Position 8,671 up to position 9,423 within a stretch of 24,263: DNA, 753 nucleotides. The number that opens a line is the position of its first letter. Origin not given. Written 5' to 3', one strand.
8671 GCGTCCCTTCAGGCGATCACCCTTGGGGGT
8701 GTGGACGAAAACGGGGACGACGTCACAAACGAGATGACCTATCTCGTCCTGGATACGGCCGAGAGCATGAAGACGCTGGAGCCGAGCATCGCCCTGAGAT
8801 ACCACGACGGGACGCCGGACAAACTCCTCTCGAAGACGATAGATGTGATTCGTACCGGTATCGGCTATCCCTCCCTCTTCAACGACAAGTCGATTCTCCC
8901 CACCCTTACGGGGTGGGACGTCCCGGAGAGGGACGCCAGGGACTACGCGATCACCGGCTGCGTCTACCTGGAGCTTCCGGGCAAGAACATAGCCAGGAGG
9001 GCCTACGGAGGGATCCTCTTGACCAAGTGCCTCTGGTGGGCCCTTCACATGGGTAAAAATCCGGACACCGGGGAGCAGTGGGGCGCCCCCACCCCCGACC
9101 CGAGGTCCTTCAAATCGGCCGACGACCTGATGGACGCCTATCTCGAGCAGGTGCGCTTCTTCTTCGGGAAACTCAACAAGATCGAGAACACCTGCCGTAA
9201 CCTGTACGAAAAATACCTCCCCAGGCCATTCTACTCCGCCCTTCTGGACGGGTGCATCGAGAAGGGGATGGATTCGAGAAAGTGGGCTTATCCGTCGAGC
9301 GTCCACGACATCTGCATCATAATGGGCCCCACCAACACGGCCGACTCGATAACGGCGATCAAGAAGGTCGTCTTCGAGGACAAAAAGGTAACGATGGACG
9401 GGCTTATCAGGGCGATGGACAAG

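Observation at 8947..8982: GRE catalytic-Cys loop reads GCVYLE rather than the GC[VS]E of eliminase-type GREs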

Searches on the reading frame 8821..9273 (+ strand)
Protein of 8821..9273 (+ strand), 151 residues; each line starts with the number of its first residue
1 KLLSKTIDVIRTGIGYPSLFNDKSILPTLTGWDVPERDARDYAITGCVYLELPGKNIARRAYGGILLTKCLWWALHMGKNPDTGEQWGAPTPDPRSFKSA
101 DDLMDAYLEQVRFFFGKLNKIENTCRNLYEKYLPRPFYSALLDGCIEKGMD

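Call 17: search_solved_structures(query=window:8821-9273:+, max_evalue=0.01, show_alignments=5)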
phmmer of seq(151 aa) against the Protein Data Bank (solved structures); distinct sequences matched with E-value up to 0.01: 31.
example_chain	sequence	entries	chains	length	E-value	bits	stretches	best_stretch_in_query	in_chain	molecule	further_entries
5i2a_A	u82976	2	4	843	4.8e-18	68.7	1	2-150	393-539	Diol-dehydratase | Diol dehydratase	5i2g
1r8w_A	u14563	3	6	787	8e-17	64.7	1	4-150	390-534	glycerol dehydratase | B12-independent glycerol dehydratase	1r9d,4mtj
9rco_A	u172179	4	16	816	2.5e-15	59.8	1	3-149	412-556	Glycyl radical protein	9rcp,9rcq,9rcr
6vxc_A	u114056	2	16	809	4.5e-15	59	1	1-151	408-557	Trans-4-hydroxy-L-proline dehydratase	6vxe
5ymr_B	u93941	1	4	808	4e-13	52.7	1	5-149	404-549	Formate acetyltransferase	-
7vua_A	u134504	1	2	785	1.1e-12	51.3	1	6-149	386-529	HplG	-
8iof_A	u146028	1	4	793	1.8e-12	50.5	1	3-151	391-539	Benzylsuccinate synthase alpha subunit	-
8id7_A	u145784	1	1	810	5.8e-12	48.9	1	3-149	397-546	Probable dehydratase YbiW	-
8yjn_A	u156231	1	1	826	6.1e-12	48.8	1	3-149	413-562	Probable dehydratase YbiW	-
8yjo_A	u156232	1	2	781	9.3e-12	48.2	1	3-151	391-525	Probable dehydratase PflD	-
6xs4_A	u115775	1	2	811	2.6e-11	46.8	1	3-149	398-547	Formate C-acetyltransferase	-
7e7l_A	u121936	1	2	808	5.2e-11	45.8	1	1-149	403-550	Hydroxyphenylacetic acid decarboxylase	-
5fav_A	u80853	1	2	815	7.8e-11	45.2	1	1-151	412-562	Choline trimethylamine-lyase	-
7kq3_A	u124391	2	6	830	9.3e-11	45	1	7-113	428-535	Isethionate sulfite-lyase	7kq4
5faw_A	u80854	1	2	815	9.6e-11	44.9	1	1-151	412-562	Choline trimethylamine-lyase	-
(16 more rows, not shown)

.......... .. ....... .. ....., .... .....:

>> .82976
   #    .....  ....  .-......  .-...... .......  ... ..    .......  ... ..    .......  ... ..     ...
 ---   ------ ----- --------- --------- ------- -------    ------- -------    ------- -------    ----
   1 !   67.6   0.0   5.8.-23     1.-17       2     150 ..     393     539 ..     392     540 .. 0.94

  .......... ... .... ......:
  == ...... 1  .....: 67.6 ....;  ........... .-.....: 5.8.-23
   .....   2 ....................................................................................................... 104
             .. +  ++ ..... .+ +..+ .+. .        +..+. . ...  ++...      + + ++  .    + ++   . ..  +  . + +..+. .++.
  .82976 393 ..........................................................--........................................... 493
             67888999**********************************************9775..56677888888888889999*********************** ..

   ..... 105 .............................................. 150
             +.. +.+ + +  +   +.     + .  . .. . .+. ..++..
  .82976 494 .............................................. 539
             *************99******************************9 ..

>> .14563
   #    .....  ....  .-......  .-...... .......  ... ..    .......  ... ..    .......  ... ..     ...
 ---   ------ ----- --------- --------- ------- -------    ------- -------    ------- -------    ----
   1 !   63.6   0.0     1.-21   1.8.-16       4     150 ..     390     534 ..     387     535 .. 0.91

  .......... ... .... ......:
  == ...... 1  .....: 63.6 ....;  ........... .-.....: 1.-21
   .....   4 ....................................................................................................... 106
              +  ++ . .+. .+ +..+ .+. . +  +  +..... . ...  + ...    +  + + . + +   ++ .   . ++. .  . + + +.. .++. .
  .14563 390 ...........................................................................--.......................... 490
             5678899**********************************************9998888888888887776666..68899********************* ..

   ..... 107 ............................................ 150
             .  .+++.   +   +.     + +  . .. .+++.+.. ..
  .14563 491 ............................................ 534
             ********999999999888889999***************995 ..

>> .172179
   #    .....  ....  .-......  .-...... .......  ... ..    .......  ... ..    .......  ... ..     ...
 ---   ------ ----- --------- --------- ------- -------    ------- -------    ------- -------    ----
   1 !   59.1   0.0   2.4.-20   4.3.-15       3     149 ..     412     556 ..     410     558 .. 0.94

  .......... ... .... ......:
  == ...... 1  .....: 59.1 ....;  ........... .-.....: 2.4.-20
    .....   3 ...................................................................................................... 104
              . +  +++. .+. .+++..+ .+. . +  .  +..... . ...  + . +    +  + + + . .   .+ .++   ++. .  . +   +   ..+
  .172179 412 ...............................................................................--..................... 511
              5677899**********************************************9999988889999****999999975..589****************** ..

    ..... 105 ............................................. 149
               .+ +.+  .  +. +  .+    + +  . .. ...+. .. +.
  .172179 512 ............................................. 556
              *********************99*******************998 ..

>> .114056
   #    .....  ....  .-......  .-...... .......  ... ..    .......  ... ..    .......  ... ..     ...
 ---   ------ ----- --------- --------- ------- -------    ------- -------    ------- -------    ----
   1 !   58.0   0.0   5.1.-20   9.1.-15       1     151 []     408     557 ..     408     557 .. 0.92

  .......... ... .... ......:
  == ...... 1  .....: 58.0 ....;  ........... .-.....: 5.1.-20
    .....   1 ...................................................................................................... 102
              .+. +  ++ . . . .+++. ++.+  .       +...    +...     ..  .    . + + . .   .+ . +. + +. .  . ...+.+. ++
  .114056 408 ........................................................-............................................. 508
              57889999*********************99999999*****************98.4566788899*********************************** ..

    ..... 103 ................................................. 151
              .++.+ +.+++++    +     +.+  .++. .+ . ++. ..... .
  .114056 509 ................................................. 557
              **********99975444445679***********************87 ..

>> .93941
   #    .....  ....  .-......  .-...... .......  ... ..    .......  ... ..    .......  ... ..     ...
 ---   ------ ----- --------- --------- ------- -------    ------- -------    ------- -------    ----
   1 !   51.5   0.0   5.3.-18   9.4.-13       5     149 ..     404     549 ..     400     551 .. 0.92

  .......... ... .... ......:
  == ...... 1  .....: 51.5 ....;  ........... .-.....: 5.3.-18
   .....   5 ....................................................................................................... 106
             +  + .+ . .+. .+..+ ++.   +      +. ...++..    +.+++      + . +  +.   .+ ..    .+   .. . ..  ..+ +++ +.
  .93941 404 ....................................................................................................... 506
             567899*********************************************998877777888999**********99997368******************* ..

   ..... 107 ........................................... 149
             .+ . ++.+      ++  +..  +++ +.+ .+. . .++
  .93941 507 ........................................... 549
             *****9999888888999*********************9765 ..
